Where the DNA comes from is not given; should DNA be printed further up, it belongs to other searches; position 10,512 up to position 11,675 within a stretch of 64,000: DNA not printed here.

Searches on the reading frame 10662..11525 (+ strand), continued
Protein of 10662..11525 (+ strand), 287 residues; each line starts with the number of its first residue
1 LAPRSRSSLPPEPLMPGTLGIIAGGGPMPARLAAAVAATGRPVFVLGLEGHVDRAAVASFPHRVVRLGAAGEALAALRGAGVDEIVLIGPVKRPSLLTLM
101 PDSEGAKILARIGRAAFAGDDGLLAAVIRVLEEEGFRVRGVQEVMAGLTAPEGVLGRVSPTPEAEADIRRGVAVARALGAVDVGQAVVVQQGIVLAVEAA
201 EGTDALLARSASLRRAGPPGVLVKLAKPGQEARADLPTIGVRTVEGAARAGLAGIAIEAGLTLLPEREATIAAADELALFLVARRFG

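Call 65: find_encoding_contigs(protein=P0338, flank=6000, max_places=1)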
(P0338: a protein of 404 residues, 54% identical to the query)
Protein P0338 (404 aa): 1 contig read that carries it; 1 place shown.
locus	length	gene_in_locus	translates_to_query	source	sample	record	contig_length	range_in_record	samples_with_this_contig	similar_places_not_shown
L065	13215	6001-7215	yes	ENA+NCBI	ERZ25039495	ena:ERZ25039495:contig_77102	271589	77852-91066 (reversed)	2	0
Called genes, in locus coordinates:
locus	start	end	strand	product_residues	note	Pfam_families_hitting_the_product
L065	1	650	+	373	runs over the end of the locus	PF02163:Peptidase_M50, PF00595:PDZ (weak), PF13180:PDZ_2 (weak), PF17820:PDZ_6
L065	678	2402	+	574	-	PF07244:POTRA, PF08478:POTRA_1 (faint), PF08479:POTRA_2 (faint), PF25282:POTRA1_3_Toc75 (faint), PF07244:POTRA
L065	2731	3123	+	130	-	PF01103:Omp85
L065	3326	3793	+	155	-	PF03938:OmpH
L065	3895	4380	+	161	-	PF22817:ApeP-like, PF07977:FabA, PF22818:ApeI-like, PF13279:4HBT_2 (weak)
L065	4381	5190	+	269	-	PF00132:Hexapep (weak), PF25084:LbH_EIF2B (faint), PF25087:GMPPB_C (weak), PF00132:Hexapep (weak), PF13720:Acetyltransf_11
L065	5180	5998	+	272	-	PF17930:LpxI_N, PF06230:LpxI_C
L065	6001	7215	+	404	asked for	PF02684:LpxB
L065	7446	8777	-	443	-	PF00285:Citrate_synt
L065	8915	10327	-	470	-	PF00749:tRNA-synt_1c, PF19269:Anticodon_2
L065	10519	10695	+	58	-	PF06568:YjiS-like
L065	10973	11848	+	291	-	-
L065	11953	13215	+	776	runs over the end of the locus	PF13567:DUF4131, PF03772:Competence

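Call 67: find_encoding_contigs(protein=P0391, flank=8000, max_places=1)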
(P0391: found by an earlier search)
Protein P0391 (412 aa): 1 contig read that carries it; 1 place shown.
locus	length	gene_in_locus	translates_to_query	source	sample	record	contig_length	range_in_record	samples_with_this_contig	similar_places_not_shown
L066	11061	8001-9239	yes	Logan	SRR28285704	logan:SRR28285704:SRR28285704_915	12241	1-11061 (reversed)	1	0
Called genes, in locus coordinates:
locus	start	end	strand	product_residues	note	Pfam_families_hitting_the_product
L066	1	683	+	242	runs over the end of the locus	PF01255:Prenyltransf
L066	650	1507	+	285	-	PF01148:CTP_transf_1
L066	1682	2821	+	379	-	PF02163:Peptidase_M50, PF00595:PDZ, PF13180:PDZ_2 (weak), PF17820:PDZ_6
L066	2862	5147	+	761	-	PF07244:POTRA, PF08478:POTRA_1 (faint), PF25282:POTRA1_3_Toc75 (faint), PF07244:POTRA, PF01103:Omp85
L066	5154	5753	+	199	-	PF03938:OmpH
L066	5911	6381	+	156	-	PF22817:ApeP-like, PF07977:FabA, PF22818:ApeI-like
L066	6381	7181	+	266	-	PF25084:LbH_EIF2B (faint), PF25087:GMPPB_C (weak), PF00132:Hexapep (weak), PF13720:Acetyltransf_11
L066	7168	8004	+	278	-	PF17930:LpxI_N, PF06230:LpxI_C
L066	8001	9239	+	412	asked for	PF02684:LpxB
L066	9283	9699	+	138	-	PF00903:Glyoxalase, PF13669:Glyoxalase_4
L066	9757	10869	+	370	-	PF01594:AI-2E_transport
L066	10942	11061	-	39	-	?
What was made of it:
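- Two further canonical contexts were seen (calls 65, 67).
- Tried and rejected: Two high-GC representatives, looked up on their contigs, were in canonical lpxI-lpxB contexts (calls 65, 67).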
